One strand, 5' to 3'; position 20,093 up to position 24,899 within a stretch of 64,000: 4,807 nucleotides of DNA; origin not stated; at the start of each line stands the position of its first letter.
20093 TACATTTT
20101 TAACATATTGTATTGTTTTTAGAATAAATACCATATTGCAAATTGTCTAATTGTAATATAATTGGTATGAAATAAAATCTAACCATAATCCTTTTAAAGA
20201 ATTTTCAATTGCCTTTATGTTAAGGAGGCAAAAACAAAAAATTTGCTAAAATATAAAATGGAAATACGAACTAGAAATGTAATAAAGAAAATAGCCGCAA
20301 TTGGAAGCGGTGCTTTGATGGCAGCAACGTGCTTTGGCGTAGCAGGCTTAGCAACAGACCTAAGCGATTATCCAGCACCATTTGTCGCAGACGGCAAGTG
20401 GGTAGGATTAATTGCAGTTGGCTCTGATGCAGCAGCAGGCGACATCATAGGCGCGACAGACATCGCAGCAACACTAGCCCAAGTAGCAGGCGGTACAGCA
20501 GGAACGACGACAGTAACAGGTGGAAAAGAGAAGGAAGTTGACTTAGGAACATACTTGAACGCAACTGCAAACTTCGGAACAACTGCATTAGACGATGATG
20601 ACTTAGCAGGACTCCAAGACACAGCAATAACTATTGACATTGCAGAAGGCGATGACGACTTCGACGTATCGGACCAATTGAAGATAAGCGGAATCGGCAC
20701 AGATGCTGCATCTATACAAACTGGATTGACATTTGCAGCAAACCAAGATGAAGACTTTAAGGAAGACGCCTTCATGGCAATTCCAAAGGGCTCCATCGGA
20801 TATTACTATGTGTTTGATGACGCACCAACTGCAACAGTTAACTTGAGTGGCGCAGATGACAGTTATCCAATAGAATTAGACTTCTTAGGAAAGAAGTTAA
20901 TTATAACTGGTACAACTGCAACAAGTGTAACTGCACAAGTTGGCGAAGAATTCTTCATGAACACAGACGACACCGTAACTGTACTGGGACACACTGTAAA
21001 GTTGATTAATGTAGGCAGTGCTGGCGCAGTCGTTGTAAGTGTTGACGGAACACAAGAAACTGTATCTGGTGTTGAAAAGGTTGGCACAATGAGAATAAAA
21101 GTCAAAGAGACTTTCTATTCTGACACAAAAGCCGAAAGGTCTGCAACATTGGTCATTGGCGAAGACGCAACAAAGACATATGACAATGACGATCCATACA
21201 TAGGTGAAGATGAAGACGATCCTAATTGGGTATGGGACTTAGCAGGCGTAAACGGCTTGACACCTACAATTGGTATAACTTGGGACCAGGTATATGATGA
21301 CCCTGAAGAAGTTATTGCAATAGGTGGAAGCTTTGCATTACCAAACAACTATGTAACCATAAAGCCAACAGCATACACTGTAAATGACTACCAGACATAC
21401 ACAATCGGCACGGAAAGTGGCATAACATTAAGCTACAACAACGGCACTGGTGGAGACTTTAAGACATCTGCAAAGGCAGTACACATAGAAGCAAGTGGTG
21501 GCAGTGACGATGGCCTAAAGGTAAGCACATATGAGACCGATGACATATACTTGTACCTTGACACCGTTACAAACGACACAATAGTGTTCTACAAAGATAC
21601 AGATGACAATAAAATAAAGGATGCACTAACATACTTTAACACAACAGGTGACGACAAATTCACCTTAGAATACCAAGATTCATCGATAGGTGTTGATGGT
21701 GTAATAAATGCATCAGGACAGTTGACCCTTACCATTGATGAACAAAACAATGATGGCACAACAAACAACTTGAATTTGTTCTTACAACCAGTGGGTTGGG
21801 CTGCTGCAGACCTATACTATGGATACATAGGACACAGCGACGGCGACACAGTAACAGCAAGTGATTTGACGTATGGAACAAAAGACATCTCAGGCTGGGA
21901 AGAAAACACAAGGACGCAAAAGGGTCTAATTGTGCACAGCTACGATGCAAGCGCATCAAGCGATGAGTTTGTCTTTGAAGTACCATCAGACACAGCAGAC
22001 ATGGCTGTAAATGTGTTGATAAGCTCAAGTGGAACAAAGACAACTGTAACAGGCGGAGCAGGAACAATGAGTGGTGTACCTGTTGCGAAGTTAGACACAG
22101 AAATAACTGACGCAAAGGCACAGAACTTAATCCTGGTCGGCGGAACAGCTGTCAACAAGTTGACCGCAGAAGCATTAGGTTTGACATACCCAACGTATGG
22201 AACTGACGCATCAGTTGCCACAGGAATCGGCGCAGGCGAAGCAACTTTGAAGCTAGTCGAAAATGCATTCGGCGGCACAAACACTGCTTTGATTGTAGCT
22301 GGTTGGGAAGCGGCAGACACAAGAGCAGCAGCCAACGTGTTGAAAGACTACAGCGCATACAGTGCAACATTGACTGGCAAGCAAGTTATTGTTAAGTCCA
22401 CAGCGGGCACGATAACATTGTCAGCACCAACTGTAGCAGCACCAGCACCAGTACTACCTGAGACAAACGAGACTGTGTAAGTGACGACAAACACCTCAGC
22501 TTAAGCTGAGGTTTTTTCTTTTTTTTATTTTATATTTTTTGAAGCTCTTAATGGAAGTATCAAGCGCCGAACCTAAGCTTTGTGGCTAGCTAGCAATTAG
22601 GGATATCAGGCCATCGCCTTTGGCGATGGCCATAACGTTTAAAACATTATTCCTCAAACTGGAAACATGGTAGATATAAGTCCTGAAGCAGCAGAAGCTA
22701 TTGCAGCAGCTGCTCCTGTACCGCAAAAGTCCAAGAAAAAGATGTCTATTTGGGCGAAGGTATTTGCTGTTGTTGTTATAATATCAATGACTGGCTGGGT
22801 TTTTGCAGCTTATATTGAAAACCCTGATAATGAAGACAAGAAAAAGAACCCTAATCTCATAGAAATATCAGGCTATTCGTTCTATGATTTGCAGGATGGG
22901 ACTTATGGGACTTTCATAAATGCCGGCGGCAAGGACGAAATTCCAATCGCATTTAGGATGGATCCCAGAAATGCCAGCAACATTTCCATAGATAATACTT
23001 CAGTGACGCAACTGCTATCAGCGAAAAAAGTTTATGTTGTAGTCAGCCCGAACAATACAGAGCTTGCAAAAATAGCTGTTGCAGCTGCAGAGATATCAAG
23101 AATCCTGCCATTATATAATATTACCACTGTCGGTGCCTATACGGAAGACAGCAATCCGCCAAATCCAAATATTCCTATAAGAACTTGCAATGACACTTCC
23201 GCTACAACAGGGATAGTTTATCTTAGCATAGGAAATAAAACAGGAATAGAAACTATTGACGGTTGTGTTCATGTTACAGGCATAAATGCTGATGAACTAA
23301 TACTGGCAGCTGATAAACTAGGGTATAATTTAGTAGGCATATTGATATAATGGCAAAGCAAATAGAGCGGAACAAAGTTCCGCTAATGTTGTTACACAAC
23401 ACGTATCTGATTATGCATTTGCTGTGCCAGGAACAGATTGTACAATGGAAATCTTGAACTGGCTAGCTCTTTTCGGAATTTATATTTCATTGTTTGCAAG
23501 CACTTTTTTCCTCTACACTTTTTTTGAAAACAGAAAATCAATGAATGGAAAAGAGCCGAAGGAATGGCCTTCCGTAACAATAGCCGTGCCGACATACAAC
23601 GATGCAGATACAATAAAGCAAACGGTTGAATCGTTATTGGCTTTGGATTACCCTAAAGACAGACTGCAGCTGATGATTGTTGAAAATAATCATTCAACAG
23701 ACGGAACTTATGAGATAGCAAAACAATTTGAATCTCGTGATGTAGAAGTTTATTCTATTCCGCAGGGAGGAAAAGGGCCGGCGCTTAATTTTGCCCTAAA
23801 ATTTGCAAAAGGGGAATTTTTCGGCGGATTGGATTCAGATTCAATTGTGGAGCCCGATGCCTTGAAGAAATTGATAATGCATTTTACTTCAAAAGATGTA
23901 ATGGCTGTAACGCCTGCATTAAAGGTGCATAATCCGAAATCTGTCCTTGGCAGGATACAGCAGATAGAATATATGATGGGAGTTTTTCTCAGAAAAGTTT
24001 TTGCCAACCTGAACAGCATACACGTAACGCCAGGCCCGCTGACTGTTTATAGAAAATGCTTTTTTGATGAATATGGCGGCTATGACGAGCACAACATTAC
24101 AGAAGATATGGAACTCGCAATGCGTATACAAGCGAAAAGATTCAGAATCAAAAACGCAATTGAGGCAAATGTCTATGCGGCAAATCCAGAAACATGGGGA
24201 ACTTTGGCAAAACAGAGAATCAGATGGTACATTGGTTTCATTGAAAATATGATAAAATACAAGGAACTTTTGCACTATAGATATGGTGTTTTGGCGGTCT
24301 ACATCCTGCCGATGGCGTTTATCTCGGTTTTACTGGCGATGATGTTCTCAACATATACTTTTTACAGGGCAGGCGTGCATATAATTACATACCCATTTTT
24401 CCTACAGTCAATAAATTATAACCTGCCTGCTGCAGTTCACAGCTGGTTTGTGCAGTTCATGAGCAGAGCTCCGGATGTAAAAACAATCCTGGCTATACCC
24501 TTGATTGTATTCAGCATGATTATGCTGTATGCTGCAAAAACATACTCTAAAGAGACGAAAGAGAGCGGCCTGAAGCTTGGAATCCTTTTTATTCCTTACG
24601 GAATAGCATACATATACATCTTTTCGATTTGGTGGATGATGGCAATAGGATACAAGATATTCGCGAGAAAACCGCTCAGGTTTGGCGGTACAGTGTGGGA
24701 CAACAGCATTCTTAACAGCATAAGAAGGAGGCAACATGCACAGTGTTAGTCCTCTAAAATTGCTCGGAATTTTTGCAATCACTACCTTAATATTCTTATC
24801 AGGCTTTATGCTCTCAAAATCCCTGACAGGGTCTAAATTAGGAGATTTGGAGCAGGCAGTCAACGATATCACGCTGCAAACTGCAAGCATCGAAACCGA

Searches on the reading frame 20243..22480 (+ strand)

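Call 9: search_protein_families(library=ncbifam, proteins=[window:20243-22480:+], max_evalue=0.01)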
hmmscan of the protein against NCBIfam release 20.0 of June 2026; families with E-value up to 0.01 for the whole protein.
window:20243-22480:+ (745 aa): 1 family
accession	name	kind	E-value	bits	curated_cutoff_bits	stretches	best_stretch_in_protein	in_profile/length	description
TIGR01564.1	S_layer_MJ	subfamily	1.2e-13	50.6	25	2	613-700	489-567/571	S-layer protein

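Call 31: search_protein_families(library=pfam, proteins=[window:20243-22480:+], max_evalue=0.01)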
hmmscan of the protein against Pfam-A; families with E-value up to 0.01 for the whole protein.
window:20243-22480:+ (745 aa): 1 family
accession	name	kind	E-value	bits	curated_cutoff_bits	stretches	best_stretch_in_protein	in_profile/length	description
PF05124.17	S_layer_C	-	8.7e-17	61.8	23.9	1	39-702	1-175/177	S-layer like family, outer domain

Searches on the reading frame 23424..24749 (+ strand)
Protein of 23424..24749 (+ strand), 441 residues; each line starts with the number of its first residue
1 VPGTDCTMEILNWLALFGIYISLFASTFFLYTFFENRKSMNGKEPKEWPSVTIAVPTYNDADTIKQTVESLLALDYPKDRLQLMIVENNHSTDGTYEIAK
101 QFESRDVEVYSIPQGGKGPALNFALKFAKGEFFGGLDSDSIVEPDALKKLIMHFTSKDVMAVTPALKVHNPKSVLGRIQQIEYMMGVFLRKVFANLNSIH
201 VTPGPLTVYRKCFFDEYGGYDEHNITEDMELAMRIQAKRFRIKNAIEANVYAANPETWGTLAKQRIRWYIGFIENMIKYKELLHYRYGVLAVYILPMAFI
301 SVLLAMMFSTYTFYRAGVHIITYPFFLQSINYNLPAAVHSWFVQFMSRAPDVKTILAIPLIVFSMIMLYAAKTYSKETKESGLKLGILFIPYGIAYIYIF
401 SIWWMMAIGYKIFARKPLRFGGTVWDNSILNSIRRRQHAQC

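Call 9: search_protein_families(library=ncbifam, proteins=[window:23424-24749:+], max_evalue=0.01)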
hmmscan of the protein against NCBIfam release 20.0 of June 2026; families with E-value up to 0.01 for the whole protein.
window:23424-24749:+ (441 aa): 25 families
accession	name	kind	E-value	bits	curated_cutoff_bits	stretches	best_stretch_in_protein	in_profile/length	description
TIGR03937.1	PgaC_IcaA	equivalog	7.7e-44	150.3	422.3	1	22-410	17-389/407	poly-beta-1,6-N-acetyl-D-glucosamine synthase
TIGR03111.1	glyc2_xrt_Gpos1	hypoth_equivalog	1.2e-27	96.8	363.95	1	25-409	27-403/439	TIGR03111 family XrtG-associated glycosyltransferase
TIGR03965.1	mycofact_glyco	equivalog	4.1e-20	72.1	280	1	43-265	68-293/467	mycofactocin biosynthesis glycosyltransferase MftF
TIGR03030.1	CelA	equivalog_domain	5.6e-17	61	699.1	1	17-277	100-382/714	UDP-forming cellulose synthase catalytic subunit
TIGR04283.1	glyco_like_mftF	equivalog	1.3e-16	60.9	182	1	52-243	2-176/221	TIGR04283 family arsenosugar biosynthesis glycosyltransferase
NF008558.0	PRK11498.1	equivalog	1.3e-15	56.4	992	1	36-274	259-503/872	UDP-forming cellulose synthase catalytic subunit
TIGR04242.1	nodulat_NodC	equivalog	2.3e-15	56.5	550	1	25-303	22-315/395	chitooligosaccharide synthase NodC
NF041865.1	EpsU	equivalog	9.6e-13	47.9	700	1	28-273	18-266/394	exopolysaccharide biosynthesis GT2 family glycosyltransferase EpsU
NF047683.1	TeichurnBiosyTuaG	equivalog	3.1e-12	46.7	400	1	48-161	5-117/252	teichuronic acid biosynthesis protein TuaG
TIGR03469.1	HpnB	hypoth_equivalog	1.5e-11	44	379.25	1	19-103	13-96/386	hopene-associated glycosyltransferase HpnB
NF041875.1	EPS_EpsD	equivalog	4e-11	42.9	370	1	52-257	2-211/325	exopolysaccharide biosynthesis glycosyltransferase EpsD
NF007482.0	PRK10073.1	equivalog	1.4e-09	37.4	423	1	49-159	6-114/334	glycosyltransferase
NF038302.1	EPS_HpsE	equivalog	2e-08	33.6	300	1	51-157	3-113/307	hormogonium polysaccharide biosynthesis glycosyltransferase HpsE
NF053739.1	GlytfEpsEBac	equivalog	2.4e-08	33.3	450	1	49-248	1-198/265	glycosyltransferase EpsE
NF050050.1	ProtGlycPglI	equivalog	2.9e-08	33.5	500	1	49-153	2-107/306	GalNAc(5)-diNAcBac-PP-undecaprenol beta-1,3-glucosyltransferase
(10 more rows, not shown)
